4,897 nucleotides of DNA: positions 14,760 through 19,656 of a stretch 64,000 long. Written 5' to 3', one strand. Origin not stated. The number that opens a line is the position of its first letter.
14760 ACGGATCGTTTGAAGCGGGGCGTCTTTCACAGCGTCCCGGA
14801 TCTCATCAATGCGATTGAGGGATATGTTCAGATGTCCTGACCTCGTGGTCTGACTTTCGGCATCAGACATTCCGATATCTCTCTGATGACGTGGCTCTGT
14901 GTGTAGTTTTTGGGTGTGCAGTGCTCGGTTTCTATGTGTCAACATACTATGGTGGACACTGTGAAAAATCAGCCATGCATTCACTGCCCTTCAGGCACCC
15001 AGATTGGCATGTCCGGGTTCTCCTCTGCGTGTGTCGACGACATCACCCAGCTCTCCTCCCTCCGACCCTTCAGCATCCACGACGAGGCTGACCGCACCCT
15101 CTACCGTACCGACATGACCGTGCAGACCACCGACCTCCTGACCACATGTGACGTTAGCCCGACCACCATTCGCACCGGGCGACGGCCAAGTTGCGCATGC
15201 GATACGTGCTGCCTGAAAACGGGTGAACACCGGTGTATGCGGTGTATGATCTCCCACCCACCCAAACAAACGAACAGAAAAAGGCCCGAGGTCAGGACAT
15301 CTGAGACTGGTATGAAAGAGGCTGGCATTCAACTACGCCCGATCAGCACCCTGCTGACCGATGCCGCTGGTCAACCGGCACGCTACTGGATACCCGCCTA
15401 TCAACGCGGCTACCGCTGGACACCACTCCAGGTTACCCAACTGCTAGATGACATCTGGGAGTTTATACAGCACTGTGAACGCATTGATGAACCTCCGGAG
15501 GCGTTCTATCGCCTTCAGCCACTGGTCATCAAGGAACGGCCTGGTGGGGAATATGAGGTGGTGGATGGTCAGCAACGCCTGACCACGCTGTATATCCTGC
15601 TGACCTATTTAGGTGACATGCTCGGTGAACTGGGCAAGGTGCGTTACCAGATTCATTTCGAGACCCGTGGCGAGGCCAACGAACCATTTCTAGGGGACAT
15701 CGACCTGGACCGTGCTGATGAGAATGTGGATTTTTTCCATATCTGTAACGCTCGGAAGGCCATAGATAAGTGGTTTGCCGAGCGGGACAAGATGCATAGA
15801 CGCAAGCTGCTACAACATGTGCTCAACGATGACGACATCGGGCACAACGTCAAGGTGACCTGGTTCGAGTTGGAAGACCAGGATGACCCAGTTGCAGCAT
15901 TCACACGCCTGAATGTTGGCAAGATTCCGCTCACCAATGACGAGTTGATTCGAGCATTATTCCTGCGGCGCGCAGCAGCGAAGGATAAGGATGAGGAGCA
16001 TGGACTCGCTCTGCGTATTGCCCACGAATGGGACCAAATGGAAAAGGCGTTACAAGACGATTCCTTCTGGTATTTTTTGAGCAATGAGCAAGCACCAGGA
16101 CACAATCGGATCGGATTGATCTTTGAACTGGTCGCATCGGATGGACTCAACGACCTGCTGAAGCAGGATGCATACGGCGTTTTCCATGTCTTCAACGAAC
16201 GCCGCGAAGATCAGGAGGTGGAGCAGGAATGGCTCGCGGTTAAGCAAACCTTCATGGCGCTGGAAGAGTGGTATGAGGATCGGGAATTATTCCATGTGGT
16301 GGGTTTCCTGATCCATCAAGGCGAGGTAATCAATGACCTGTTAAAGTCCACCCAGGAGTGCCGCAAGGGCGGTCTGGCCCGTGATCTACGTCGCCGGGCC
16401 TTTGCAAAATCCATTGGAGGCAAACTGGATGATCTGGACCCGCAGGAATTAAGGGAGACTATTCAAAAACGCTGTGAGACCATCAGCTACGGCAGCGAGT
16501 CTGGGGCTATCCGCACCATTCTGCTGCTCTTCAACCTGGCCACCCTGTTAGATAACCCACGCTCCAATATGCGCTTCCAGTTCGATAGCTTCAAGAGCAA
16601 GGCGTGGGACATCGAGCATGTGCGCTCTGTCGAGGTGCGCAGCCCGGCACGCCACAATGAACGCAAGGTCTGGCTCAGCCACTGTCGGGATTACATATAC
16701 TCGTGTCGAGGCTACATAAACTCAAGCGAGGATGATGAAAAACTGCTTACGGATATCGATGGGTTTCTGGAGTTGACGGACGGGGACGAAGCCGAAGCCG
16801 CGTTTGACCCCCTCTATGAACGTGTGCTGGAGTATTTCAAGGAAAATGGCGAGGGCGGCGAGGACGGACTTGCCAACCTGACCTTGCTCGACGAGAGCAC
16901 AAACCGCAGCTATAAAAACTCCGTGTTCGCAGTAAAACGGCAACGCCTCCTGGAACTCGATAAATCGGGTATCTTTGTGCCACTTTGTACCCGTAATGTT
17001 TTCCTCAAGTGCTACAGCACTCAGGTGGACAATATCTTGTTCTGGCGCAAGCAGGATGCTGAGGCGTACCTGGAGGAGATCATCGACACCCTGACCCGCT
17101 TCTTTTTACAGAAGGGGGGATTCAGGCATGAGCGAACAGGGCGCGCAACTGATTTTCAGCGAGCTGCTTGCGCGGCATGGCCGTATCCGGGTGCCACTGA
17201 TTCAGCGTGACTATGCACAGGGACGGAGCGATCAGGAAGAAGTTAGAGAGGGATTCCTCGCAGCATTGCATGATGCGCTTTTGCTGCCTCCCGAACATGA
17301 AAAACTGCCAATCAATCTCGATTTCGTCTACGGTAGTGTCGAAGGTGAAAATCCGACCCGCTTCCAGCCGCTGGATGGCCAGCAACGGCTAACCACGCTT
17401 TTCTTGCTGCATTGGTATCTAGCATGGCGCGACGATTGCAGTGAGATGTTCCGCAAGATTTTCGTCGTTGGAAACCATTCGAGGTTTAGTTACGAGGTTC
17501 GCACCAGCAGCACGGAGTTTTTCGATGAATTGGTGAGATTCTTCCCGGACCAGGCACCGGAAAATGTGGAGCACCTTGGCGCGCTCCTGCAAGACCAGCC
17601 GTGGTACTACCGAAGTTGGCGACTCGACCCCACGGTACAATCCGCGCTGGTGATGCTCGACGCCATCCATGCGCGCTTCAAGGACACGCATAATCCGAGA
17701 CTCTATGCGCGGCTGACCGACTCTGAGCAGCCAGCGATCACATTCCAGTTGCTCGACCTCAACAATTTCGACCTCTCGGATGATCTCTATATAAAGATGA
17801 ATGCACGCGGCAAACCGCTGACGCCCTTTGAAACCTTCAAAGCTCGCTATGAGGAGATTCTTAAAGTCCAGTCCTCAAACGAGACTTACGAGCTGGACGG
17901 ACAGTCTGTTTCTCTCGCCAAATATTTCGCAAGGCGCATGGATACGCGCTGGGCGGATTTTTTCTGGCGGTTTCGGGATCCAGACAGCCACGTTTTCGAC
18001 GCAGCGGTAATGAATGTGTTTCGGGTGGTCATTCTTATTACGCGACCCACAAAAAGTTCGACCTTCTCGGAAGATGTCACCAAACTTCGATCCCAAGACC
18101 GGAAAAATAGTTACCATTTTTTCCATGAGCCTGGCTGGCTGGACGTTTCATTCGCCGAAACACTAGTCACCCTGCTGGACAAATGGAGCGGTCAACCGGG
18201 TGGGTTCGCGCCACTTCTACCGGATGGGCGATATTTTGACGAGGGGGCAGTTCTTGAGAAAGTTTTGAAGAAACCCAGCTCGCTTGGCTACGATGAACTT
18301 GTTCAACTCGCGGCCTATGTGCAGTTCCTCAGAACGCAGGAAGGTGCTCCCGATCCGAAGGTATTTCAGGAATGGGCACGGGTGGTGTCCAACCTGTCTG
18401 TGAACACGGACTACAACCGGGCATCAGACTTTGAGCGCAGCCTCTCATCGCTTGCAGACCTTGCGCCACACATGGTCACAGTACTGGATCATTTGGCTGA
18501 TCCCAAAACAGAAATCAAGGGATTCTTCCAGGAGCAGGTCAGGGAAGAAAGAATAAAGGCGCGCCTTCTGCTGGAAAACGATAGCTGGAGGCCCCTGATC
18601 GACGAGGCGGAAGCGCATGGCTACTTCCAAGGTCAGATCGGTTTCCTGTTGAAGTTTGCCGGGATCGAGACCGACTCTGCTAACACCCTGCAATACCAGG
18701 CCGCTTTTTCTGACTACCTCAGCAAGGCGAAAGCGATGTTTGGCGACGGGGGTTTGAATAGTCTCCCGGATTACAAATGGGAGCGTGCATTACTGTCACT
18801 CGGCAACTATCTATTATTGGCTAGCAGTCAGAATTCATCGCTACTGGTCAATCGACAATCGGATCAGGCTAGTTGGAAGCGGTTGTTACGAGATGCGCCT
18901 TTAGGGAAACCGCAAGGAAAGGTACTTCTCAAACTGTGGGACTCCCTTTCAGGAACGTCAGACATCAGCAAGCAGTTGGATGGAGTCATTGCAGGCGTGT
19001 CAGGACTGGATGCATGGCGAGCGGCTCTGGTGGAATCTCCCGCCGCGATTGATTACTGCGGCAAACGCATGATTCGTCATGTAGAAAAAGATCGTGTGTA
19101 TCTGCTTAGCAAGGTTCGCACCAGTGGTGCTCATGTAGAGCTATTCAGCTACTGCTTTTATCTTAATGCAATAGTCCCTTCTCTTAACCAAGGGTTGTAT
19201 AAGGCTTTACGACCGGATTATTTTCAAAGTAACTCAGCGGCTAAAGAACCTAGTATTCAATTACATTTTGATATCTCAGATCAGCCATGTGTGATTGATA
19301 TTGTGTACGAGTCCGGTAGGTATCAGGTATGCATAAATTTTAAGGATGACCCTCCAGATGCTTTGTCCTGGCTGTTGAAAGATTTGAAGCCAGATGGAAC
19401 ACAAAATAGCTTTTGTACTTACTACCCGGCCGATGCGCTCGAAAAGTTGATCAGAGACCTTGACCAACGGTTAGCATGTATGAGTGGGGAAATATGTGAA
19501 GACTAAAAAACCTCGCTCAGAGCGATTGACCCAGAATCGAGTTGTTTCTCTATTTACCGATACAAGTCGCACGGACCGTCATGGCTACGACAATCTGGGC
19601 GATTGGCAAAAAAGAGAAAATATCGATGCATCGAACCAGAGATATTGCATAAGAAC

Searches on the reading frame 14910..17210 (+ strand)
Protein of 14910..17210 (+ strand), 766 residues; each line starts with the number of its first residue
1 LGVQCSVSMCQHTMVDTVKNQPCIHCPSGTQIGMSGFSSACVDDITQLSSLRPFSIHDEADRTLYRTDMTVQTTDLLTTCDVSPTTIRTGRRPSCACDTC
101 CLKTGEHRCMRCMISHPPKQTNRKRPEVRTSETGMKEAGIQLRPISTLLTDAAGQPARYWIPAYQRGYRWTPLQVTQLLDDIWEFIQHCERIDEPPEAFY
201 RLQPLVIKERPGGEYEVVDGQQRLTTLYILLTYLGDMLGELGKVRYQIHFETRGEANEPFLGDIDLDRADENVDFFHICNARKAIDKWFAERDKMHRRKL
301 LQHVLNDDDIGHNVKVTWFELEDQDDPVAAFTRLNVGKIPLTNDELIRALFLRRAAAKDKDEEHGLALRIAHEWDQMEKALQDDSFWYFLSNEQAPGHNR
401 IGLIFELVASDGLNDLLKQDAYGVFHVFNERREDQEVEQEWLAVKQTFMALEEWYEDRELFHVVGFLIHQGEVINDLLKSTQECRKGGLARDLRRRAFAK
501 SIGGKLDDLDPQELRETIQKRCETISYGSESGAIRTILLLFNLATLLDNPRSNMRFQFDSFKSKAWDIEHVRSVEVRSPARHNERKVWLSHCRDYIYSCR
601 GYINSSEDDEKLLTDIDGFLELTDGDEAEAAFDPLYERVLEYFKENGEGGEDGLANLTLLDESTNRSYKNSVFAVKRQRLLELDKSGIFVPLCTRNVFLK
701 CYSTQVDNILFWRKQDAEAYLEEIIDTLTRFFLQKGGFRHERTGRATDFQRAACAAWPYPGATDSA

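Call 65: search_protein_families(library=pfam, proteins=[window:14910-17210:+], max_evalue=0.001)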
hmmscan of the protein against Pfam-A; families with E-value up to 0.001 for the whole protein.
window:14910-17210:+ (766 aa): 2 families
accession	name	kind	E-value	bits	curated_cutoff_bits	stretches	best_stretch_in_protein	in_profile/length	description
PF03235.19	GmrSD_N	-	4.5e-28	99.2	33.2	1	148-351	4-198/199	GmrSD restriction endonuclease, N-terminal domain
PF07510.16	GmrSD_C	-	0.00028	21.2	23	0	653-682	79-108/138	GmrSD restriction endonucleases, C-terminal domain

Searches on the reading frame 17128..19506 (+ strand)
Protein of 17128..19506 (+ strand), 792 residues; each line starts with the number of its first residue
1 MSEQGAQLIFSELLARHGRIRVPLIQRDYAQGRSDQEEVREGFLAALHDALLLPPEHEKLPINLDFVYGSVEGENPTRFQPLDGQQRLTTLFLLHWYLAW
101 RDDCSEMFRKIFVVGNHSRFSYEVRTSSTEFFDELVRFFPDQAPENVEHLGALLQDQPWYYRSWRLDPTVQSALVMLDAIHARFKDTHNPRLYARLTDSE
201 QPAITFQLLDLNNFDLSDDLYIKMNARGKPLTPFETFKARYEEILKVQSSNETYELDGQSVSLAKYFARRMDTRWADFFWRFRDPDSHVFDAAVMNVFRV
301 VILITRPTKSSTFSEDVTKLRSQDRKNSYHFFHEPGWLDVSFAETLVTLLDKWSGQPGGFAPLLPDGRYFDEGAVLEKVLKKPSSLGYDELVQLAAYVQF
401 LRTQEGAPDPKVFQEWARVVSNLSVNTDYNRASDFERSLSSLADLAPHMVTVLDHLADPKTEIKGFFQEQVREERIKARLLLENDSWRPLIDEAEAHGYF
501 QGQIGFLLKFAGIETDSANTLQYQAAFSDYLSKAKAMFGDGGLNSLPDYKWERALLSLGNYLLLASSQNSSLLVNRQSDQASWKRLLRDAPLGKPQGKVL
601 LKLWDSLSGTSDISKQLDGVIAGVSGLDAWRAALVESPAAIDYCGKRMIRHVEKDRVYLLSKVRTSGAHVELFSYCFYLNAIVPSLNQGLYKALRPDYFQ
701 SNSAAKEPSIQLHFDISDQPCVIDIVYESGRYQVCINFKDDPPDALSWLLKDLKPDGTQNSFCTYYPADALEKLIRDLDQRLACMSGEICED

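Call 65: search_protein_families(library=pfam, proteins=[window:17128-19506:+], max_evalue=0.001)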
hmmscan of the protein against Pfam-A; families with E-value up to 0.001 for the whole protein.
window:17128-19506:+ (792 aa): 1 family
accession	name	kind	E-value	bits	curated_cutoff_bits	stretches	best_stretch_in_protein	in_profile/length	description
PF03235.19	GmrSD_N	-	2.9e-20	73.7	33.2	1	11-241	2-198/199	GmrSD restriction endonuclease, N-terminal domain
